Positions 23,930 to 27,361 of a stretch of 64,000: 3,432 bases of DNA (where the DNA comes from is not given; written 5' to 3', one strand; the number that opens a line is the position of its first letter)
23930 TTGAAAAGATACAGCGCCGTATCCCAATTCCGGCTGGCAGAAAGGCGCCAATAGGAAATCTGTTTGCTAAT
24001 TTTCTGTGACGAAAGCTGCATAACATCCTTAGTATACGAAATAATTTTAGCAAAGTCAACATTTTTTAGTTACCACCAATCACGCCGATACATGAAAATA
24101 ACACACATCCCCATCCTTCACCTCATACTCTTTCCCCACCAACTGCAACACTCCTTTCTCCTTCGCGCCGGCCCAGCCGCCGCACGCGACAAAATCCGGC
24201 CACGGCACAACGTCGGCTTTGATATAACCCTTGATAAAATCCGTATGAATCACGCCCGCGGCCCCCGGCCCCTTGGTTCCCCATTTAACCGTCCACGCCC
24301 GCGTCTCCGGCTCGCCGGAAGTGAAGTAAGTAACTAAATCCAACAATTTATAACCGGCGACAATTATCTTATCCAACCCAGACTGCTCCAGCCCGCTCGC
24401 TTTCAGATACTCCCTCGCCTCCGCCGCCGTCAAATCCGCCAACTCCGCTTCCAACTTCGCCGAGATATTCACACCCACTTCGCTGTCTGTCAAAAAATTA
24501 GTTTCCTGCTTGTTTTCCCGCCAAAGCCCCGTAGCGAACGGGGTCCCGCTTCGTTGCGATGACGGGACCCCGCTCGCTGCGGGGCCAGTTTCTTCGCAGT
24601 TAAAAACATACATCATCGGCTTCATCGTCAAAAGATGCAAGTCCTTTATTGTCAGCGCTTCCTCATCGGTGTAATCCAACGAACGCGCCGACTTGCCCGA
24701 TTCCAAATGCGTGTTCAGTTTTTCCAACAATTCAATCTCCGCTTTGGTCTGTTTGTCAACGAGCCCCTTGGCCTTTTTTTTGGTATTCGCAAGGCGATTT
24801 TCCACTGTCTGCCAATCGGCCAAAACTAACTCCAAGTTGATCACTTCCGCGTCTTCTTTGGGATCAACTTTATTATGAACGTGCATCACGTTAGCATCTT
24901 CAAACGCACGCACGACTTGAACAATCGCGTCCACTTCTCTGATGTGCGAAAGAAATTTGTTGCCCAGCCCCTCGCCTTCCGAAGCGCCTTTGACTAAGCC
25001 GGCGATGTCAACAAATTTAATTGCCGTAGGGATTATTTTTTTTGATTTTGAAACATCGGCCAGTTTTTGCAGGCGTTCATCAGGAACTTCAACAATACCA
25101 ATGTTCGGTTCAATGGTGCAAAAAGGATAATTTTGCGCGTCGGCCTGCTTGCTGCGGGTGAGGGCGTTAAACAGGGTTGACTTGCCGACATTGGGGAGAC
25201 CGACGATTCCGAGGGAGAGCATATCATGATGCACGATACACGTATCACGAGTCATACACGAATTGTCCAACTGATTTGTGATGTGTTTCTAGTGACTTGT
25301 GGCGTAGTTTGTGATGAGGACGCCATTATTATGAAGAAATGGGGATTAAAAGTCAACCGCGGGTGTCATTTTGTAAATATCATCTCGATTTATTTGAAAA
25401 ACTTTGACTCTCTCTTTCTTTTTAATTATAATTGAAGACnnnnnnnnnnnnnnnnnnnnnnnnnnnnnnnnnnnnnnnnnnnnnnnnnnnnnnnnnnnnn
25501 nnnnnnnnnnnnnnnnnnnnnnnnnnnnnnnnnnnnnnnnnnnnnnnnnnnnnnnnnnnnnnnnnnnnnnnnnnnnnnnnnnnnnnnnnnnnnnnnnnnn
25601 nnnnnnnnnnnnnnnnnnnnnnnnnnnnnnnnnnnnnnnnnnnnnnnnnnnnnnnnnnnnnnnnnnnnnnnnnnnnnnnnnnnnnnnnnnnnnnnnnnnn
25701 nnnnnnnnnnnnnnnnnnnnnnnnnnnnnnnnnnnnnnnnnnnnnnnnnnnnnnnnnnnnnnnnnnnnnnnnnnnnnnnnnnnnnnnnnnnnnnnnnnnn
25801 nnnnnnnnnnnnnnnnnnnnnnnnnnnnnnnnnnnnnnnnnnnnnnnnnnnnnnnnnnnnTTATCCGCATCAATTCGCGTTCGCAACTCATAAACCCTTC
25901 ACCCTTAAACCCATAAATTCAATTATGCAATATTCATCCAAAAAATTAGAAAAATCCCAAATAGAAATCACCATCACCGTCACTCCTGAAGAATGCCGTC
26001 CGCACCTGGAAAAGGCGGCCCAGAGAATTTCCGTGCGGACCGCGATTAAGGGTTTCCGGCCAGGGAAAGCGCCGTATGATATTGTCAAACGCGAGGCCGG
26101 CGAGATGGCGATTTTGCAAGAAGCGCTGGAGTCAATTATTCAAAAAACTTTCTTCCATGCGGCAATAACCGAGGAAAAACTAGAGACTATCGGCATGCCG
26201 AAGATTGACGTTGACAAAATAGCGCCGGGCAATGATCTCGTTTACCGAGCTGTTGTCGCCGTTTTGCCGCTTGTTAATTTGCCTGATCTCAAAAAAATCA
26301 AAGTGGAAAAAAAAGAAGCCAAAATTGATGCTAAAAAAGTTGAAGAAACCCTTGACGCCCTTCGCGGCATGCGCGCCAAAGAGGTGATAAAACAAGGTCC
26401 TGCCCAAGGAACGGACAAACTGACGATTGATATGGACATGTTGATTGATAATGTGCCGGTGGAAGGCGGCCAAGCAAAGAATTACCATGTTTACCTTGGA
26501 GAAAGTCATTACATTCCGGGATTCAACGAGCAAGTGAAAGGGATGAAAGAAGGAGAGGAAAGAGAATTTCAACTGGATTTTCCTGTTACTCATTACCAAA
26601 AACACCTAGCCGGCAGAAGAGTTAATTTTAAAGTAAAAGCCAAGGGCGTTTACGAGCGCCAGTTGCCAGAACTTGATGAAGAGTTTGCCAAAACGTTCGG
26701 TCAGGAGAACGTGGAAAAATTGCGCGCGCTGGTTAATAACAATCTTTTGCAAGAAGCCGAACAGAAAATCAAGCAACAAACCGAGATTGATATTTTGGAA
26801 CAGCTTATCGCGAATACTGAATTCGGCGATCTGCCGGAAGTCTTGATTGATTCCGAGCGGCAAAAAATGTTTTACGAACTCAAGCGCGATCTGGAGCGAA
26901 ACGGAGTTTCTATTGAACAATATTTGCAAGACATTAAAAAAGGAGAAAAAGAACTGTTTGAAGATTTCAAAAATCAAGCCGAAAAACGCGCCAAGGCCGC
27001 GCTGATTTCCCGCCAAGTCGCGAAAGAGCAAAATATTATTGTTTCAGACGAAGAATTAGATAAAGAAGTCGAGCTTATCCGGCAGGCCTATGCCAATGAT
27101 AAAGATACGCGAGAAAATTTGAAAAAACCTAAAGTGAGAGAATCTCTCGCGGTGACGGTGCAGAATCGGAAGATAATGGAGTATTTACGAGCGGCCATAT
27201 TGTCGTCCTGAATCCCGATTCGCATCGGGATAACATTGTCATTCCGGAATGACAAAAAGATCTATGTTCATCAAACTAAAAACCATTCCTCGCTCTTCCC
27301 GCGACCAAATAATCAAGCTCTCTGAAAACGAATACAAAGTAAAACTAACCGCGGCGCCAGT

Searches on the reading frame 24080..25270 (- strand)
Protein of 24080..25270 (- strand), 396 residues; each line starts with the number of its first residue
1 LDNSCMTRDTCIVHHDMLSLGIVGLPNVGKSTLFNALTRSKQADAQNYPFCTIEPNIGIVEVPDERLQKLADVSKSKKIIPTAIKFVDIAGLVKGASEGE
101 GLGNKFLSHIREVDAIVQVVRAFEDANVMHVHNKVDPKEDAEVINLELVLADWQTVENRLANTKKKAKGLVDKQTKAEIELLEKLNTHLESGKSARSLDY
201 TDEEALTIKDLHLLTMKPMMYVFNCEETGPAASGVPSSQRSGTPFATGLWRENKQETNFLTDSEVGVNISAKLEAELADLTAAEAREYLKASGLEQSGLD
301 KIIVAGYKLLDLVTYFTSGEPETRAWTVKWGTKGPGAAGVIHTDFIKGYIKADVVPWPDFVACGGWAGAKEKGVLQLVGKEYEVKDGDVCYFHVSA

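Call 82: search_protein_families(library=pfam, proteins=[window:24080-25270:-], max_evalue=0.00001)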
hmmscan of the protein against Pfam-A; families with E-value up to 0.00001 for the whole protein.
window:24080-25270:- (396 aa): 3 families
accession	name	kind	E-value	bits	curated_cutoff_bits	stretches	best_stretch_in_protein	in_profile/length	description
PF06071.19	YchF-GTPase_C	-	2.8e-30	104.7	27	1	312-394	1-83/84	Protein of unknown function (DUF933)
PF01926.29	MMR_HSR1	-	4.5e-23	82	21.9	1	20-129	2-86/113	50S ribosome-binding GTPase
PF02421.24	FeoB_N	-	2e-08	34.3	27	1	21-72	4-53/156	Ferrous iron transport protein B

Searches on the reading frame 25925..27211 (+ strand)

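Call 82: search_protein_families(library=pfam, proteins=[window:25925-27211:+], max_evalue=0.00001)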
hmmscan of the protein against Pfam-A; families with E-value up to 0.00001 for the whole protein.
window:25925-27211:+ (428 aa): 3 families
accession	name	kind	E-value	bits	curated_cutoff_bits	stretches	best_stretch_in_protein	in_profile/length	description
PF05697.18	Trigger_N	-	6.1e-36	124.3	22.2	1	1-146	1-144/144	Bacterial trigger factor protein (TF)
PF05698.19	Trigger_C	-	9.3e-27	94.5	22.7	1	263-421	2-160/162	Bacterial trigger factor protein (TF) C-terminus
PF00254.34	FKBP_C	-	1.6e-09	38.4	21.1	1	160-233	5-87/94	FKBP-type peptidyl-prolyl cis-trans isomerase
